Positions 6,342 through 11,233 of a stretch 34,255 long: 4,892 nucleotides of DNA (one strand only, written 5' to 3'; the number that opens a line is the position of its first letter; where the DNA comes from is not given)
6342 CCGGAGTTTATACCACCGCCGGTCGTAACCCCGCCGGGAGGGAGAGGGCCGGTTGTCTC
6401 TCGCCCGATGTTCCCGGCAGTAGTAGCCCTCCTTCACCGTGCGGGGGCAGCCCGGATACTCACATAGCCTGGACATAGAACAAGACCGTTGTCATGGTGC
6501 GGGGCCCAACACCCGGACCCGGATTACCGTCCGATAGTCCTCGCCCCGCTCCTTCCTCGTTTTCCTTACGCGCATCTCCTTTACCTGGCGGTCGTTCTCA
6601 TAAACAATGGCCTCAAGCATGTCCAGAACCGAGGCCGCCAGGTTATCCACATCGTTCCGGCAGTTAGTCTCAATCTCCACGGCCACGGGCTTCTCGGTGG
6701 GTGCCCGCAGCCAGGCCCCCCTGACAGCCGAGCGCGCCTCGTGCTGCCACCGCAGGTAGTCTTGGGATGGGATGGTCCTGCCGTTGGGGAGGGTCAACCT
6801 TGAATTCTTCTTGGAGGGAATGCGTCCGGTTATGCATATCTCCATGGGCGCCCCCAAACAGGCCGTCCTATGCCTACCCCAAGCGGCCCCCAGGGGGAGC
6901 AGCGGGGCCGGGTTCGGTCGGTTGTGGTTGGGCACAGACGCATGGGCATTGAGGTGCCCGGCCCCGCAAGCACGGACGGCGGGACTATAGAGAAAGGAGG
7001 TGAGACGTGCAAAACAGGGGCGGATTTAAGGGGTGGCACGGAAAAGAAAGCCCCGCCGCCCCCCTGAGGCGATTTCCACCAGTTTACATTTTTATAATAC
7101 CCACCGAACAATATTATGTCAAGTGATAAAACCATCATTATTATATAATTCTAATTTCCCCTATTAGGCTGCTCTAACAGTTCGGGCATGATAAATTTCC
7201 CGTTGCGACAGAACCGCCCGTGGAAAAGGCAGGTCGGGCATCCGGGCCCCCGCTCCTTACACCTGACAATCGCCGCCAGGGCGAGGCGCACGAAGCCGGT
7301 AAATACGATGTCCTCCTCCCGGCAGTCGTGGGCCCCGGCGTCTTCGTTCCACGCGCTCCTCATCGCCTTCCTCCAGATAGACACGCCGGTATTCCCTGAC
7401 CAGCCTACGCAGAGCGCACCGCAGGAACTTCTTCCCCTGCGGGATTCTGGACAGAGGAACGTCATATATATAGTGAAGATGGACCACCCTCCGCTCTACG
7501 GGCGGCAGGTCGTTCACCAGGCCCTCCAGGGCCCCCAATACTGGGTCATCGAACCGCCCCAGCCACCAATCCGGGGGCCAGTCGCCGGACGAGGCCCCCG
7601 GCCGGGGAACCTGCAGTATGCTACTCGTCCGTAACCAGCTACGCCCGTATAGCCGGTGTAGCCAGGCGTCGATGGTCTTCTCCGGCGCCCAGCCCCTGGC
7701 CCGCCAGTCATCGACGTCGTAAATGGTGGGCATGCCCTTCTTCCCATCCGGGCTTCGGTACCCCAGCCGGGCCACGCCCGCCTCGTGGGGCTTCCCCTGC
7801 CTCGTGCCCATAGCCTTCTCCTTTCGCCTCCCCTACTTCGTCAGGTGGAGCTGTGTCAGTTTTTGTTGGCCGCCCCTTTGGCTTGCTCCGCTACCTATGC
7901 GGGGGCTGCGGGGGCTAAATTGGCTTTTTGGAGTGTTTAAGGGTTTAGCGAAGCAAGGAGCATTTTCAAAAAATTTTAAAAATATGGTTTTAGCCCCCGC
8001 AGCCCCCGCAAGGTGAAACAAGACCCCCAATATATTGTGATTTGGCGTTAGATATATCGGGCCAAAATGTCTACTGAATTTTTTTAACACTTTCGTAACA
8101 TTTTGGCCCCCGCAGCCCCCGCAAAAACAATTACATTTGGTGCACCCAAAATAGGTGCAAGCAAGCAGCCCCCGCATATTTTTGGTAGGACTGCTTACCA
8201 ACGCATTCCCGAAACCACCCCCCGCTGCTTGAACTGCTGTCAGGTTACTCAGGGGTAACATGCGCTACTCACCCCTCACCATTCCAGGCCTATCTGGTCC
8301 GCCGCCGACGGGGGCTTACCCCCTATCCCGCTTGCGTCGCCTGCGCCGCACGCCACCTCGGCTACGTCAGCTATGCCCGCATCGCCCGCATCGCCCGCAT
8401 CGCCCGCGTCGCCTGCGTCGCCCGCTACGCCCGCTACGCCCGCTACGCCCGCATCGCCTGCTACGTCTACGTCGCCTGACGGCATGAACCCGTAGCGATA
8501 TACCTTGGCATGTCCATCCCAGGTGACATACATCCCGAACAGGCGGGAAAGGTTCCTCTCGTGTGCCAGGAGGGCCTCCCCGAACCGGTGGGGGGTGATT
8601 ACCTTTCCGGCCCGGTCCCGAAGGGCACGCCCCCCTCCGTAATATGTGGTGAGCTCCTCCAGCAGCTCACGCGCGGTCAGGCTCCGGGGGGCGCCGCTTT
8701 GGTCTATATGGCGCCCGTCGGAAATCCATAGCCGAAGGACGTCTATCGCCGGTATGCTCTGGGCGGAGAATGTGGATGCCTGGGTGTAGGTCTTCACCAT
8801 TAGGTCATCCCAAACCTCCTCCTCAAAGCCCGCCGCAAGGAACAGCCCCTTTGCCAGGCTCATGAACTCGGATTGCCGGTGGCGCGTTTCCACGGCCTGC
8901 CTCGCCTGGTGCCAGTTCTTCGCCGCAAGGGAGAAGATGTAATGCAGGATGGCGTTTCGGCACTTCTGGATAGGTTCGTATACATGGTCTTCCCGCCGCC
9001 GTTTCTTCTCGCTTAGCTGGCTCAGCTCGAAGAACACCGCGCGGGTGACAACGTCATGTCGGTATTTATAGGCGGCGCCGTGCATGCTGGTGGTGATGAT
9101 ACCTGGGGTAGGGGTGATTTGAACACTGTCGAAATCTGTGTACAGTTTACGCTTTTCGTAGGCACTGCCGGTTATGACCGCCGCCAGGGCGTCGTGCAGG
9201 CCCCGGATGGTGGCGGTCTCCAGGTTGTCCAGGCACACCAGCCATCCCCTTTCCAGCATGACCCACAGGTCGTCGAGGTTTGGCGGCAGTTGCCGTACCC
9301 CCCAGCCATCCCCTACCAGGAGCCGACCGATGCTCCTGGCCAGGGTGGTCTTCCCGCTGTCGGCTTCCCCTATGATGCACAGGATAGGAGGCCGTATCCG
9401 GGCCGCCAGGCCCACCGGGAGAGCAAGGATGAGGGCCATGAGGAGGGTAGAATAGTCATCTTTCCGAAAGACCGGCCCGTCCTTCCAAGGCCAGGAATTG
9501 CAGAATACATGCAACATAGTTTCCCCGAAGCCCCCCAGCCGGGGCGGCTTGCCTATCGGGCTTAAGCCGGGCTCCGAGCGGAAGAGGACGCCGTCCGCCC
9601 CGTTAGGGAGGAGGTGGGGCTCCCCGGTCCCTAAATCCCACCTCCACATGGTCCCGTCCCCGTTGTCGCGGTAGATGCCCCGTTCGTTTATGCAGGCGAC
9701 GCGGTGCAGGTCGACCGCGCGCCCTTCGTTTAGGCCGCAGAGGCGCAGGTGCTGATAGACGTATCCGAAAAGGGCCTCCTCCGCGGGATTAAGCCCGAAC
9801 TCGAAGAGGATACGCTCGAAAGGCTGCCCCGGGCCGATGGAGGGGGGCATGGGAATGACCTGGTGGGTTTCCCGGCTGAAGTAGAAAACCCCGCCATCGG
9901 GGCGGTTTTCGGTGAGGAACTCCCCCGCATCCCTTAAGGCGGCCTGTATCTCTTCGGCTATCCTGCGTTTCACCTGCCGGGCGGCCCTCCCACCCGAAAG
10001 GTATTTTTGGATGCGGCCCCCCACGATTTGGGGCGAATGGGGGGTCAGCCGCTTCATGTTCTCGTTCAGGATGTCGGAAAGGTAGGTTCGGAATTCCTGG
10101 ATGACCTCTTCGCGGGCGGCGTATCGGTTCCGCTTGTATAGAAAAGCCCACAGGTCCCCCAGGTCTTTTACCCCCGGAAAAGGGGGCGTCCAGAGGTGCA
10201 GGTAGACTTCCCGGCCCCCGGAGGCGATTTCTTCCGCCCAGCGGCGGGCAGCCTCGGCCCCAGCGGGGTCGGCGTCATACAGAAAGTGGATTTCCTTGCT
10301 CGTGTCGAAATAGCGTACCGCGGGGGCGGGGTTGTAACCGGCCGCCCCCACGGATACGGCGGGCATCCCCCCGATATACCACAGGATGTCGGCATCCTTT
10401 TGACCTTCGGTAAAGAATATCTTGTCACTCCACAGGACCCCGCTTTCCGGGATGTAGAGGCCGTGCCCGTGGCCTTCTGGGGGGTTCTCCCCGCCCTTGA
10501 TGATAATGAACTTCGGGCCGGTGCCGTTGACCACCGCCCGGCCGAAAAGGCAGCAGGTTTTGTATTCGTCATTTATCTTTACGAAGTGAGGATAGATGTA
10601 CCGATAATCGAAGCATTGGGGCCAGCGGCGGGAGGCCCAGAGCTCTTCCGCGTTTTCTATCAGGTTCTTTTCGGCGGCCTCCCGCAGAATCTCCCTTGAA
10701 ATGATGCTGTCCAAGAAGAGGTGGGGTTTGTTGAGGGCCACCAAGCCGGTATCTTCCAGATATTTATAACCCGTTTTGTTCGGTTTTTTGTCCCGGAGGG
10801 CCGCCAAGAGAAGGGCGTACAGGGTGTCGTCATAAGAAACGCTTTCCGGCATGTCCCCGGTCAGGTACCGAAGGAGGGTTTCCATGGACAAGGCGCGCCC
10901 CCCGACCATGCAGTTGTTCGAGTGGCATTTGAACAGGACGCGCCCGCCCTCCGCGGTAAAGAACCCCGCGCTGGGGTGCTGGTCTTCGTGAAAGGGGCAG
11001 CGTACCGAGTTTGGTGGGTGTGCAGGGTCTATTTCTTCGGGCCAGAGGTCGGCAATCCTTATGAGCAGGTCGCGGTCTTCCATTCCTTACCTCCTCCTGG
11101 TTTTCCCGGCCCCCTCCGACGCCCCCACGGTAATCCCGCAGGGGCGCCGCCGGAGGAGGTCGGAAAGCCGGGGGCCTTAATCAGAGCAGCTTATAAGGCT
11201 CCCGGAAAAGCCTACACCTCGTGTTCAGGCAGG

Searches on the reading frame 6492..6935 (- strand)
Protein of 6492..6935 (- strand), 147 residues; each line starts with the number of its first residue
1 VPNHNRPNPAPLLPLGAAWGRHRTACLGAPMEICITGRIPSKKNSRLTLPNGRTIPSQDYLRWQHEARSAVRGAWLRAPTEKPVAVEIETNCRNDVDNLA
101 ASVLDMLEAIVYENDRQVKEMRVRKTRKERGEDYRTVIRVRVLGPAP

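Call 64: search_protein_families(library=phrogs, proteins=[window:6492-6935:-], max_evalue=0.0001)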
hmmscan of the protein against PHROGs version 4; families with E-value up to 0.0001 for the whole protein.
window:6492-6935:- (147 aa): 3 families
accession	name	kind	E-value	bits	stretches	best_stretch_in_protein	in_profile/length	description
phrog_34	-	DNA, RNA and nucleotide metabolism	1.4e-11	45.6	1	26-144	66-195/259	RusA-like Holliday junction resolvase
phrog_140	-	DNA, RNA and nucleotide metabolism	1e-09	39.4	1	31-142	39-167/219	RusA-like Holliday junction resolvase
phrog_11573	-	unknown function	1.4e-07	32.7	1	51-135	17-103/110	-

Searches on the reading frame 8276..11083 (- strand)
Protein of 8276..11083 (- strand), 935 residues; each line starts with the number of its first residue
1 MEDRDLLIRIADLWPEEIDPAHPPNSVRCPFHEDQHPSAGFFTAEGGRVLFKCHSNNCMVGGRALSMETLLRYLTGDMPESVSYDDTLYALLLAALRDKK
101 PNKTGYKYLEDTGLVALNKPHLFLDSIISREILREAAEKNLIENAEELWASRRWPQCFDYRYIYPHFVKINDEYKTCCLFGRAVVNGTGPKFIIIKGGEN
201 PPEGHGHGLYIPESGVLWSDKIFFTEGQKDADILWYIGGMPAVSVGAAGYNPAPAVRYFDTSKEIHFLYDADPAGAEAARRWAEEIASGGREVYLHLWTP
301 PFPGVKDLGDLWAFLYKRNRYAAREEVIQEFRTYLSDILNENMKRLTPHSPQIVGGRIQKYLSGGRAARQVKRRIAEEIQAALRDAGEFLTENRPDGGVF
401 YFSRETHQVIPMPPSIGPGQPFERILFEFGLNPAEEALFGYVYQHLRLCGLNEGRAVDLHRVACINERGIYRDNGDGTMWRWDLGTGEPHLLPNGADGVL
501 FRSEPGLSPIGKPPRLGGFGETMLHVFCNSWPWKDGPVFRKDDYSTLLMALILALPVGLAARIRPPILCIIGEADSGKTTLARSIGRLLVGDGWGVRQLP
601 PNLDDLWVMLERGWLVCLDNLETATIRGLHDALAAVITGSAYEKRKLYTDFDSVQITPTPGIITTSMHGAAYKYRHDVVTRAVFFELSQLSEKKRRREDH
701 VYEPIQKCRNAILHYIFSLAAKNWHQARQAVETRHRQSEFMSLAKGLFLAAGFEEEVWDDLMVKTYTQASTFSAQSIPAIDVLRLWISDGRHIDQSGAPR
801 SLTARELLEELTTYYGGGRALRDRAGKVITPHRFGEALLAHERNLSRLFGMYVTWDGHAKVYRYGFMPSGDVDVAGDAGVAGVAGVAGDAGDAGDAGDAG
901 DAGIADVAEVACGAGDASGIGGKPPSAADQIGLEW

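Call 11: search_protein_families(library=pfam, proteins=[window:8276-11083:-], max_evalue=0.01)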
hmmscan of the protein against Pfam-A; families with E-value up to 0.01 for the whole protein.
window:8276-11083:- (935 aa): 2 families
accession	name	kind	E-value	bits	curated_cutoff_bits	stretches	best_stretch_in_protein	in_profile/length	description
PF20720.3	nSTAND3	-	0.0009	19.4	27.2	0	567-612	19-63/155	Novel STAND NTPase 3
PF13191.12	AAA_16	-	0.0066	17.4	32.6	0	562-619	21-74/167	AAA ATPase domain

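Call 12: search_protein_families(library=phrogs, proteins=[window:8276-11083:-], max_evalue=0.01)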
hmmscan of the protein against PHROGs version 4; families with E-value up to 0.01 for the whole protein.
window:8276-11083:- (935 aa): 7 families
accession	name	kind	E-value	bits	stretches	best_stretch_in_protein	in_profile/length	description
phrog_47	-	DNA, RNA and nucleotide metabolism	2.8e-15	56.9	1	27-326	53-340/947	DNA primase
phrog_239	-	DNA, RNA and nucleotide metabolism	6.6e-05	23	1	220-289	194-278/801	DNA primase/helicase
phrog_360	-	DNA, RNA and nucleotide metabolism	0.00017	22.7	1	22-67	27-67/133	DNA primase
phrog_6444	-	DNA, RNA and nucleotide metabolism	0.00047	20.1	0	220-288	260-328/577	DNA primase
phrog_1139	-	DNA, RNA and nucleotide metabolism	0.0033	16.5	0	206-292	161-249/895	DNA primase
phrog_32311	-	unknown function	0.0036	17.1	1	873-933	196-256/577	-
phrog_819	-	tail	0.005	16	1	875-903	638-666/1024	tail protein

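Call 44: find_related_loci(query=window:8276-11083:-, collection=viral_contigs, flank=10000)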
Query window:8276-11083:- (935 aa) in viral_contigs; peptide patterns used: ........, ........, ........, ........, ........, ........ (x = any residue, [..] = any of these).
8 stretches matched a pattern, but none encodes a relative of the query by tblastn (E <= 1e-3).
